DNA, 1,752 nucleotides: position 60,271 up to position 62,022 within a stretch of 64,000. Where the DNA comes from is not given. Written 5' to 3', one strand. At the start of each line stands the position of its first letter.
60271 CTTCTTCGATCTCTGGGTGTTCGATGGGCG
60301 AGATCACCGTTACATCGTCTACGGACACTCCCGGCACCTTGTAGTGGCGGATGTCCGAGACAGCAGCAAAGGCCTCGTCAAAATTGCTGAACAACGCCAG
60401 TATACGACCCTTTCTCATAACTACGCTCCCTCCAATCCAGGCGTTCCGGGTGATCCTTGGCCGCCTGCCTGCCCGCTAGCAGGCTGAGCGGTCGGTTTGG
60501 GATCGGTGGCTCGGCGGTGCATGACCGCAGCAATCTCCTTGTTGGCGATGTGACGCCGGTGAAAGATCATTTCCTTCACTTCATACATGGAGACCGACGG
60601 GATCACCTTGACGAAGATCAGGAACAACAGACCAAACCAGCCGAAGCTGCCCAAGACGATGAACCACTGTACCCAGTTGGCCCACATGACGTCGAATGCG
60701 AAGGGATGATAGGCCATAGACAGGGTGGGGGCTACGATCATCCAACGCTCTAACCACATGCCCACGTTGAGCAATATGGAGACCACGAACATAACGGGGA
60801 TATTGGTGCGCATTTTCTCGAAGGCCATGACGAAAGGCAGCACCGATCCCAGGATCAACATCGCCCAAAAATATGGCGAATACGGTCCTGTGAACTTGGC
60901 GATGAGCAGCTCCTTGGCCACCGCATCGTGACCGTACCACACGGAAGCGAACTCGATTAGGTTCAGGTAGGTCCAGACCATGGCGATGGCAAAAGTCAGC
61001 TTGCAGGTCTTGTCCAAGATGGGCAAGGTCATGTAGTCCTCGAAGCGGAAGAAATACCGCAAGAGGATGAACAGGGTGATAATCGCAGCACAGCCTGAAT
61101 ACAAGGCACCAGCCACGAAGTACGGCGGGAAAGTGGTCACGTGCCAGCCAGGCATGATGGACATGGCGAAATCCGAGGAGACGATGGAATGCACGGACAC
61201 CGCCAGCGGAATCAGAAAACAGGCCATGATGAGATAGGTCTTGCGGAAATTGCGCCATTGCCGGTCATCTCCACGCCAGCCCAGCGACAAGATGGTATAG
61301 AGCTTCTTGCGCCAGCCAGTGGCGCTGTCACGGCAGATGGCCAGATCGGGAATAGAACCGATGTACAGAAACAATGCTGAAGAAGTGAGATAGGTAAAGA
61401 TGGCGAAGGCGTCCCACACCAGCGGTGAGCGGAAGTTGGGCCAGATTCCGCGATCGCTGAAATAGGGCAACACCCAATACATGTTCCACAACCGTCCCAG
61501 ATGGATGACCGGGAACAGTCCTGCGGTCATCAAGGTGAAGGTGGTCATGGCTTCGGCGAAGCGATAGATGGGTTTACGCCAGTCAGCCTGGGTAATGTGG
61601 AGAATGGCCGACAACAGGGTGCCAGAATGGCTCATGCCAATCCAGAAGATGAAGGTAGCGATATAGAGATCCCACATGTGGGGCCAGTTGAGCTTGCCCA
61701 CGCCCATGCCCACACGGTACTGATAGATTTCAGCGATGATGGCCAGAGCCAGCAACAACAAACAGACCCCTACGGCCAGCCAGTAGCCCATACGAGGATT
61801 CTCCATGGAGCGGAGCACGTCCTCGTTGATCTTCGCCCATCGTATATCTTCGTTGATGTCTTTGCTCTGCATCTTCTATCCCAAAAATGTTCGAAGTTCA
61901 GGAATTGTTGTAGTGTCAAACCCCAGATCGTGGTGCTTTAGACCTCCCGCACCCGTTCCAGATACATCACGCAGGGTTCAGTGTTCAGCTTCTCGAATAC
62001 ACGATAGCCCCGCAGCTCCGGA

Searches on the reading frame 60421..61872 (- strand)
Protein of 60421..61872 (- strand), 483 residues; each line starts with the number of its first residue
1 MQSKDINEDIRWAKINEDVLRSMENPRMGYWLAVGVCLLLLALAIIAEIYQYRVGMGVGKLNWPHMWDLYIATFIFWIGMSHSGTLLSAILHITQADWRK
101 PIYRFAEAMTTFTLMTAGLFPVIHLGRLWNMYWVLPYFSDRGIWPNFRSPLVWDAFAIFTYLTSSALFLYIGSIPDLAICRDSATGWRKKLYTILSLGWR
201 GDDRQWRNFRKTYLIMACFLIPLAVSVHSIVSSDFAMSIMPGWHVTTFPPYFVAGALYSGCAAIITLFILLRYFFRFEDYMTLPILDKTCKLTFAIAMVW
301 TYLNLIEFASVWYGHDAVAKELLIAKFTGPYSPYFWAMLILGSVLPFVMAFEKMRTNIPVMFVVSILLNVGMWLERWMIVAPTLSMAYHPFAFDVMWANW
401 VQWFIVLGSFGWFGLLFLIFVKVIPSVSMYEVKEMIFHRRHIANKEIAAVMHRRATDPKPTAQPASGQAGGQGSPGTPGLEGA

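Call 59: search_protein_families(library=pfam, proteins=[window:60421-61872:-], max_evalue=0.00001)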
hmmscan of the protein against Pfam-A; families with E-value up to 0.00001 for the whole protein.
window:60421-61872:- (483 aa): 1 family
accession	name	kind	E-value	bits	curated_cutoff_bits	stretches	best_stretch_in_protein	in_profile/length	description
PF03916.19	NrfD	-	4.2e-28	99.3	25.8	1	65-383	9-308/313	Polysulphide reductase, NrfD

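Call 60: find_encoding_contigs(protein=window:60421-61872:-, flank=10000, max_places=1)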
Protein window:60421-61872:- (483 aa): 11 contigs read that carry it; 1 place shown.
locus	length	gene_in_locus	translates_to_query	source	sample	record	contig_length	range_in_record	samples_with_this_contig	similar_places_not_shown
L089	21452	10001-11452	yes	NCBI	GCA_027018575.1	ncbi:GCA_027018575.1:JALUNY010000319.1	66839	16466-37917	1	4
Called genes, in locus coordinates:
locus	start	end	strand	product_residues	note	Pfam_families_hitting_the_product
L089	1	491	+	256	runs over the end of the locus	PF00977:His_biosynth, PF03060:NMO (faint), PF01207:Dus (faint)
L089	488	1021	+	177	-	PF01502:PRA-CH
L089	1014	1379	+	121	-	PF01503:PRA-PH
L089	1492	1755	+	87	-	PF02416:TatA_B_E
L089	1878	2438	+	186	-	PF02416:TatA_B_E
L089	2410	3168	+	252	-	PF00902:TatC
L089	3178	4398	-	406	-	PF00089:Trypsin, PF13365:Trypsin_2, PF00595:PDZ, PF13180:PDZ_2, PF17820:PDZ_6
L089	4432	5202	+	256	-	PF01784:DUF34_NIF3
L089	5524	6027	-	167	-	-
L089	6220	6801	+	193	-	PF09699:Paired_CXXCH_1 (faint)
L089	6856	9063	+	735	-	PF04879:Molybdop_Fe4S4, PF00384:Molybdopterin, PF01568:Molydop_binding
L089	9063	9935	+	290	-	PF13187:Fer4_9 (faint), PF12797:Fer4_2 (faint), PF12837:Fer4_6 (faint), PF12838:Fer4_7, PF13183:Fer4_8 (weak), PF13237:Fer4_10 (faint), PF13247:Fer4_11 (faint)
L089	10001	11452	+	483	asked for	PF03916:NrfD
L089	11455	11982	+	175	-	PF11821:ActD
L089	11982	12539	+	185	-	PF00034:Cytochrom_C (faint), PF13442:Cytochrome_CBB3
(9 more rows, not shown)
